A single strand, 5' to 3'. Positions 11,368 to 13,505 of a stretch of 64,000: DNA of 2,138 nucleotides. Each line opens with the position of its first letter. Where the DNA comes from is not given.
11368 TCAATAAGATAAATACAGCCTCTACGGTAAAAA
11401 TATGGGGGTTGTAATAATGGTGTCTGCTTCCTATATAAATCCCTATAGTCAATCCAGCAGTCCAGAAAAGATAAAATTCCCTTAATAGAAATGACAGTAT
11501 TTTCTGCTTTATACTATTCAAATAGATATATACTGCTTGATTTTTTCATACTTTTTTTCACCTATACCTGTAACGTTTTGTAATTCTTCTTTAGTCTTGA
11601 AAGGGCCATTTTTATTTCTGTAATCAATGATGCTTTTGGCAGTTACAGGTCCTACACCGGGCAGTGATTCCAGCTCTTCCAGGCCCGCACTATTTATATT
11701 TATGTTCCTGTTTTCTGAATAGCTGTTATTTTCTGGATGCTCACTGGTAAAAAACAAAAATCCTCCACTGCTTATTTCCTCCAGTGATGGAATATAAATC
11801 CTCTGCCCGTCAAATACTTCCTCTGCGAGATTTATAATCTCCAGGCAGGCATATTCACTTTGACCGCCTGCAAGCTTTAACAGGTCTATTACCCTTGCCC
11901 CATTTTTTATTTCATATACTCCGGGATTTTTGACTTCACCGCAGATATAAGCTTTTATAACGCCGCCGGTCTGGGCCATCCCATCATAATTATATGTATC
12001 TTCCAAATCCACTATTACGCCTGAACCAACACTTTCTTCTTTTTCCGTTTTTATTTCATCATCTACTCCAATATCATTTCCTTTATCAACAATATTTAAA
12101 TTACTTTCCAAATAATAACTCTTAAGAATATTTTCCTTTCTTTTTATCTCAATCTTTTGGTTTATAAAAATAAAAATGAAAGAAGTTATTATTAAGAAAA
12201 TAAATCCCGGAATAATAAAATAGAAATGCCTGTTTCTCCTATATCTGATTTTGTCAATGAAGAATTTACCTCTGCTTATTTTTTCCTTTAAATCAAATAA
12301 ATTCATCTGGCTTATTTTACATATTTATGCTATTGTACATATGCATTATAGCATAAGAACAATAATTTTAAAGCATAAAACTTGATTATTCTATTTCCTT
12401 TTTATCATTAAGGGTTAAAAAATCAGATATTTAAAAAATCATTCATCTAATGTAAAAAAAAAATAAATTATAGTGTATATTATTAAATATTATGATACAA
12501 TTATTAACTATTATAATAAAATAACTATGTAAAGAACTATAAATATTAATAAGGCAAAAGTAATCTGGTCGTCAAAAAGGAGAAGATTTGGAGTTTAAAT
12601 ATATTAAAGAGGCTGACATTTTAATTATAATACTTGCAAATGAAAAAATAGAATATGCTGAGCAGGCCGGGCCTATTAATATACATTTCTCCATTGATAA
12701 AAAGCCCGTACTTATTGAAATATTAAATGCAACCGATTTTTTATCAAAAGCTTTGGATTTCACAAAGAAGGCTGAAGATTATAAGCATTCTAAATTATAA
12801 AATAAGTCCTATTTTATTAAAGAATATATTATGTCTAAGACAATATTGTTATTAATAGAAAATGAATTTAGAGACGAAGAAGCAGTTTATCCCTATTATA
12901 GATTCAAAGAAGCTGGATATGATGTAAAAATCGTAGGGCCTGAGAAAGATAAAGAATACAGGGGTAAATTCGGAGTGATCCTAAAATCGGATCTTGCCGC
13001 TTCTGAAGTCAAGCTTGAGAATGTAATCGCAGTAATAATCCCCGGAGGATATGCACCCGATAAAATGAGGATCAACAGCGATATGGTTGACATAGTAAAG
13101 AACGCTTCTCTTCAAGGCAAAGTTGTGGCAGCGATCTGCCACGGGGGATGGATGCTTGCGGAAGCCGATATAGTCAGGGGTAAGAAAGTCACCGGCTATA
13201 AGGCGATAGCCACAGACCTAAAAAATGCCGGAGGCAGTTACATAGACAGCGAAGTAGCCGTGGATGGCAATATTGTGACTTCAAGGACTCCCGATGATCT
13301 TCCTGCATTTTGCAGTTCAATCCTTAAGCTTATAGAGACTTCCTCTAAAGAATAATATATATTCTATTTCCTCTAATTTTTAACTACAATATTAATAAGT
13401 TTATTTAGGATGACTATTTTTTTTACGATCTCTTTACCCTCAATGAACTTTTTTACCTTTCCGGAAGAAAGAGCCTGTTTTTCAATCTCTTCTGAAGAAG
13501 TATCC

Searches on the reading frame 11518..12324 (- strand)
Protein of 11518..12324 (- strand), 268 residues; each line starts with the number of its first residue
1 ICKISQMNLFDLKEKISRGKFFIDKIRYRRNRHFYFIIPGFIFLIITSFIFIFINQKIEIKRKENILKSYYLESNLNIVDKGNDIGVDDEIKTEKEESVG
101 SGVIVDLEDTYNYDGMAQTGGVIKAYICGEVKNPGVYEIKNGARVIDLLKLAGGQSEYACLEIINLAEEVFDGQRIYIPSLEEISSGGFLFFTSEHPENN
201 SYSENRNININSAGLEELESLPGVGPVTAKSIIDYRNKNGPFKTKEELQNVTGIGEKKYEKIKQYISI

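Call 39: search_protein_families(library=ncbifam, proteins=[window:11518-12324:-], max_evalue=1e-30)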
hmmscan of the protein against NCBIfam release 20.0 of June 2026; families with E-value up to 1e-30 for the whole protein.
window:11518-12324:- (268 aa): 1 family
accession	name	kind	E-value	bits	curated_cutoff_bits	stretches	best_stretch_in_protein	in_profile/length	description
TIGR01259.1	comE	subfamily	1.6e-32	112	152.35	1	142-268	1-120/120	comEA protein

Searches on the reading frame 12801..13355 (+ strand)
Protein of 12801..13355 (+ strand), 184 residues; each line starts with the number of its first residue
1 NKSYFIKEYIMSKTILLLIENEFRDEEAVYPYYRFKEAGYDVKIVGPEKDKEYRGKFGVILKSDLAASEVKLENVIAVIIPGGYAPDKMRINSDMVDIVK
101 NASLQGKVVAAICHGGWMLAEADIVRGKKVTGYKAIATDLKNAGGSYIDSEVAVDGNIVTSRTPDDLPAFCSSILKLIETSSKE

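Call 25: search_protein_families(library=ncbifam, proteins=[window:12801-13355:+], max_evalue=0.00001)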
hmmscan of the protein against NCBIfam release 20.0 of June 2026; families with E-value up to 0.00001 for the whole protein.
window:12801-13355:+ (184 aa): 5 families
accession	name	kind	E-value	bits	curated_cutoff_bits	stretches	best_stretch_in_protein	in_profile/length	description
TIGR01382.1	PfpI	subfamily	2.7e-53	180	139.05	1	15-179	2-169/169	DJ-1/PfpI/YhbO family deglycase/protease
NF040823.1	deglyc_PfpI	equivalog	3.1e-42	144.2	330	1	15-178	3-165/166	deglycase PfpI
TIGR01383.1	not_thiJ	equivalog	6.1e-19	68.4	131.25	1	15-177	2-167/180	DJ-1 family glyoxalase III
NF008605.0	PRK11574.1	equivalog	6.9e-07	29.2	252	1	56-178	48-172/196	protein deglycase YajL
NF006902.0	PRK09393.1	equivalog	4.1e-06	26.2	425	1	40-142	45-143/327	transcriptional regulator FtrA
